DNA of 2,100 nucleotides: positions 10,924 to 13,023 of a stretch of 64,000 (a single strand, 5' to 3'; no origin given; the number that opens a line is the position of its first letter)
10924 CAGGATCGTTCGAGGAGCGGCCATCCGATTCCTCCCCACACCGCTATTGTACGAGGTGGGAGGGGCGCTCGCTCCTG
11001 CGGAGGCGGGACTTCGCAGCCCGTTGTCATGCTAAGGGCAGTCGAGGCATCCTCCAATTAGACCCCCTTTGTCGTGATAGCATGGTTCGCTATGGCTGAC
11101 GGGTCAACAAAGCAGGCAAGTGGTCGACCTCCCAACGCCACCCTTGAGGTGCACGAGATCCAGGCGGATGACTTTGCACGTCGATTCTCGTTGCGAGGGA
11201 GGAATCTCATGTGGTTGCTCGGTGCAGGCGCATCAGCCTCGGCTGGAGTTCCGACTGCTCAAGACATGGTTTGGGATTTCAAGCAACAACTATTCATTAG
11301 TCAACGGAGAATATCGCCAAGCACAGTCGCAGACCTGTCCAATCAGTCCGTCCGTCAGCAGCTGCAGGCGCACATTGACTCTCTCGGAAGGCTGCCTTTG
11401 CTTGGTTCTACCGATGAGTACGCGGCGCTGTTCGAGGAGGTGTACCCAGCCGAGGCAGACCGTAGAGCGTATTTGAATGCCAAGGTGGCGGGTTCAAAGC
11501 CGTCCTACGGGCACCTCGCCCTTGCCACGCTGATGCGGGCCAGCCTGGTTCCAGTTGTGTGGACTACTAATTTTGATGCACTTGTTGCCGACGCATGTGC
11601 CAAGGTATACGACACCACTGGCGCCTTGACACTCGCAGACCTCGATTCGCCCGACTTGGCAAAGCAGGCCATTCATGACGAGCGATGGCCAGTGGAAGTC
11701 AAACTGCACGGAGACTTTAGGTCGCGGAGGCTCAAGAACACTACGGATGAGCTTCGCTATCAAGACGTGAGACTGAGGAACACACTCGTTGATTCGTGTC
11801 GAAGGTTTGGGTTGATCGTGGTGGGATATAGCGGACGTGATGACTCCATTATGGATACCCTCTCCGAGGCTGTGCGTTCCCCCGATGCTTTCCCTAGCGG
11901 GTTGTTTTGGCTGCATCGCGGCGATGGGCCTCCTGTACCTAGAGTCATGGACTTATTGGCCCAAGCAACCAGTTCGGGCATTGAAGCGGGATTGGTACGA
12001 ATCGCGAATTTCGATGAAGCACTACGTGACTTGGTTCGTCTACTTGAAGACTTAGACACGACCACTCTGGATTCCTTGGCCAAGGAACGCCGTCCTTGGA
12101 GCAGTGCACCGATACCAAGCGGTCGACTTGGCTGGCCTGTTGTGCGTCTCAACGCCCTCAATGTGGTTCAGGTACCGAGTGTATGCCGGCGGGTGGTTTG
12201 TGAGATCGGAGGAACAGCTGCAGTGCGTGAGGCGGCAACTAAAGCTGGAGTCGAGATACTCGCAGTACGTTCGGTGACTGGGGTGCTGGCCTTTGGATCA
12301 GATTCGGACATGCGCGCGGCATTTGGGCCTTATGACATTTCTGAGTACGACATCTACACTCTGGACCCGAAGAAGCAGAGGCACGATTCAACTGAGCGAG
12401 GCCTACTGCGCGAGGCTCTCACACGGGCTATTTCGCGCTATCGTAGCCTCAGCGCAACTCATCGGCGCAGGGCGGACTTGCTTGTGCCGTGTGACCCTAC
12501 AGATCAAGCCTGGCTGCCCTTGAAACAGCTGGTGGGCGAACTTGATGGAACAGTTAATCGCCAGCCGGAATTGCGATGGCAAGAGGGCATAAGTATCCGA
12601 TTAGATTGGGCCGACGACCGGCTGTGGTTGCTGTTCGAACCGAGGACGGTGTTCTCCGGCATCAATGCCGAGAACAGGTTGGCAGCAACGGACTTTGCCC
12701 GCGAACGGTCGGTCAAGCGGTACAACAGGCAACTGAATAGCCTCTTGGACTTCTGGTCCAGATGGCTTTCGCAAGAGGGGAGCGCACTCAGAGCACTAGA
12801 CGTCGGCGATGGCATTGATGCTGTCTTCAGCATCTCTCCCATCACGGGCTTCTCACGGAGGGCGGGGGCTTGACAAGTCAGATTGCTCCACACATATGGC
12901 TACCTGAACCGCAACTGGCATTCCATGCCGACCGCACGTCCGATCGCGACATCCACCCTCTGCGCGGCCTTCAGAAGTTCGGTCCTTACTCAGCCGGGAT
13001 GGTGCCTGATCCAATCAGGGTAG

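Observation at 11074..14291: SIR2-APAZ plus short catalytically dead Argonaute: a two-gene NAD-depleting defence system (SPARSA type)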

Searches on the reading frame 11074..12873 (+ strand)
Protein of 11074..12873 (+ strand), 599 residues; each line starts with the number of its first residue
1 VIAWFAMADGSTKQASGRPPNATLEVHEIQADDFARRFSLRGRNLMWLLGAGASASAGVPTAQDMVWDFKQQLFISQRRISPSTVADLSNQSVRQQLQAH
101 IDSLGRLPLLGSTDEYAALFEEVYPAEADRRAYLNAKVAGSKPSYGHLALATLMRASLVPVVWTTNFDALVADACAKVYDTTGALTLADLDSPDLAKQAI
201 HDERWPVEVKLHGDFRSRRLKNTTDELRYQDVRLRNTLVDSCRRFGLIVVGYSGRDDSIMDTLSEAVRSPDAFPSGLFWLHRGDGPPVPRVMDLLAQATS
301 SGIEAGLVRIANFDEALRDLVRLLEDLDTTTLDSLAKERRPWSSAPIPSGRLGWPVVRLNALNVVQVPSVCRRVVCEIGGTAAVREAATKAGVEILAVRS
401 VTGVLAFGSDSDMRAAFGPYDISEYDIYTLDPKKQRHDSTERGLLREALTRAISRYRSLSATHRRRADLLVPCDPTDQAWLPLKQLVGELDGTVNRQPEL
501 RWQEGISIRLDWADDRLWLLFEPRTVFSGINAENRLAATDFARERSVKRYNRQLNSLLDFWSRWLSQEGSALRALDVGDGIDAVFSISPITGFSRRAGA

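Call 3: search_protein_families(library=pfam, proteins=[window:11074-12873:+], max_evalue=0.01)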
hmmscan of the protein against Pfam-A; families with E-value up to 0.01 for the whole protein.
window:11074-12873:+ (599 aa): 1 family
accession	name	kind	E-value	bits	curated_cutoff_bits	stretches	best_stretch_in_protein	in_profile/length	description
PF13289.12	SIR2_2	-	1.1e-13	51.9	24.5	1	161-285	2-124/141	SIR2-like domain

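Call 4: search_protein_families(library=padloc, proteins=[window:11074-12873:+], max_evalue=0.01)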
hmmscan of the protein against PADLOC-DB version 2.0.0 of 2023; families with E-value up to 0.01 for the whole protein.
window:11074-12873:+ (599 aa): 11 families
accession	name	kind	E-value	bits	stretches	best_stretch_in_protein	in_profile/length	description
PDLC02419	Aga_SIR2-PNTD1-PNTD2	-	1.1e-188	626.5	1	38-597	1-557/558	Class I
PDLC02401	Aga_SIR2-PNTD1-PNTD2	-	6.5e-188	623.8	1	65-597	1-523/524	Class I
PDLC02420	Aga_SIR2-PNTD1-PNTD2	-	7.8e-78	260.7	1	28-568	3-514/1010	Class I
PDLC02384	pAgo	-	1.8e-77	259.5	1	27-593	3-544/1030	-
PDLC02402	Aga_SIR2-PNTD1-PNTD2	-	7.8e-29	98.4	1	45-322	15-288/876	Class I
PDLC05061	PDC-S65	-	1.3e-23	82.1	1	48-330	36-296/592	-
PDLC05060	PDC-S65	-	4.9e-16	56.7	1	140-326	28-203/503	-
PDLC02418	Aga_SIR2-Kinase-PNTD1-PNTD2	-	3.3e-10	36.8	1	208-317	32-141/756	Class I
PDLC02408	Aga_SIR2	-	2.2e-07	28.3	1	40-73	3-36/343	Class II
PDLC04088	SIR2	-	0.0015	15.7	0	43-95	20-72/390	-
PDLC04081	SIR2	-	0.0078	13.4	0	44-79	18-53/345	-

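Call 5: search_protein_families(library=ncbifam, proteins=[window:11074-12873:+], max_evalue=0.01)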
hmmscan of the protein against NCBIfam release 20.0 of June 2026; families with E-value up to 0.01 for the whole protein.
window:11074-12873:+ (599 aa): 3 families
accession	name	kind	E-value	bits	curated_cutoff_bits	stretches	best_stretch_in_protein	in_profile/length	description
NF040867.1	prot_deacyl_CobB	equivalog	0.00068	19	320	0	135-176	66-107/242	NAD-dependent protein deacetylase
NF003738.0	PRK05333.1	equivalog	0.003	16.5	305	0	137-183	84-131/295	NAD-dependent protein deacetylase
NF001753.0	PRK00481.1-3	subfamily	0.0057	15.6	243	0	135-175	69-109/252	NAD-dependent protein deacylase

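Call 6: search_solved_structures(query=window:11074-12873:+, show_alignments=2)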
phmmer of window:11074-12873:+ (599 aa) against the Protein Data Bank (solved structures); distinct sequences matched with E-value up to 0.001: 3.
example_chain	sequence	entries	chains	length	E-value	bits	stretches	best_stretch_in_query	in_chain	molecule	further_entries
8jl0_A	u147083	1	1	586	1.2e-73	251.8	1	32-566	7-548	Sir2 superfamily protein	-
8in8_B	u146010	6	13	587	1.2e-73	251.8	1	32-566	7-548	Sir2 superfamily protein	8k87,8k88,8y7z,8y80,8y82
8jkz_A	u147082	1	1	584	1.2e-73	251.8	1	32-565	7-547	Sir2 superfamily protein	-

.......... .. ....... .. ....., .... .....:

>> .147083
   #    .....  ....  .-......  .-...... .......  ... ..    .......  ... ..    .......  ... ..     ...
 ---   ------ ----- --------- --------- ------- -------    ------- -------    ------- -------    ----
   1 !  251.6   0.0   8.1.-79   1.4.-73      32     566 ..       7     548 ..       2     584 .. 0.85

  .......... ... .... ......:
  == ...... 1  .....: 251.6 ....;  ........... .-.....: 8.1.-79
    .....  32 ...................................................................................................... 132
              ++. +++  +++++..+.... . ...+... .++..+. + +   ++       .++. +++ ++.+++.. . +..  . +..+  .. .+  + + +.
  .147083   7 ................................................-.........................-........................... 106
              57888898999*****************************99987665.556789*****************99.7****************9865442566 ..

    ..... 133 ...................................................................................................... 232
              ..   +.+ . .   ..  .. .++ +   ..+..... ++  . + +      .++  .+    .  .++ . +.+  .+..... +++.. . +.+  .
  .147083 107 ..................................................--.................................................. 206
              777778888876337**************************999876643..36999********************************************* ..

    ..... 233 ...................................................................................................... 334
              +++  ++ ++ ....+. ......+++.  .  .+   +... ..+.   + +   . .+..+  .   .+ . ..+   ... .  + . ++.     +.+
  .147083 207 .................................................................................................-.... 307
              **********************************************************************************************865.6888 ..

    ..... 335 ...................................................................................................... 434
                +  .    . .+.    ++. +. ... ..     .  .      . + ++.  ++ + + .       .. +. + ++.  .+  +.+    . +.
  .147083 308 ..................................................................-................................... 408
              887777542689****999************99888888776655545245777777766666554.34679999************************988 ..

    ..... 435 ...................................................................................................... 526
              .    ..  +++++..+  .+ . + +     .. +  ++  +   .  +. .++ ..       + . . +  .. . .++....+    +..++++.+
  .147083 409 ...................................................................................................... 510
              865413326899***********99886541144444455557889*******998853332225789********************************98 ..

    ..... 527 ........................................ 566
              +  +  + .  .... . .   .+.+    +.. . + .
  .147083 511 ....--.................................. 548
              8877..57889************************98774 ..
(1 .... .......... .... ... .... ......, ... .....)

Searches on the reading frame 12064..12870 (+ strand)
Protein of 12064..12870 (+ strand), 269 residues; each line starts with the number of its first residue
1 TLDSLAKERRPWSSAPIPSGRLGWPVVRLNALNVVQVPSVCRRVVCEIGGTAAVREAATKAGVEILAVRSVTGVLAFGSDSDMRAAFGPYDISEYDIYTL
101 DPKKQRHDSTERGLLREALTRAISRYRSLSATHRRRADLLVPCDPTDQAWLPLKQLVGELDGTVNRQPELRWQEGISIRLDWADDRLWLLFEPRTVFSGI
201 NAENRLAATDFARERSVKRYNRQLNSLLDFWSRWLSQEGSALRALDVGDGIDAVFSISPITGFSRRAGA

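Call 64: search_solved_structures(query=window:12064-12870:+, max_evalue=0.01)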
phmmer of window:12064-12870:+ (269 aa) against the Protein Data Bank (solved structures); distinct sequences matched with E-value up to 0.01: 3.
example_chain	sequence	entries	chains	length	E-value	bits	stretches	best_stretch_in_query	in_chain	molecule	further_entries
8jl0_A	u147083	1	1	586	2.8e-14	56.6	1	14-236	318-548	Sir2 superfamily protein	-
8in8_B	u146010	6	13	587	2.9e-14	56.6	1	14-236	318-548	Sir2 superfamily protein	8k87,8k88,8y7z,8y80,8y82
8jkz_A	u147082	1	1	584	2.9e-14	56.6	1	14-235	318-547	Sir2 superfamily protein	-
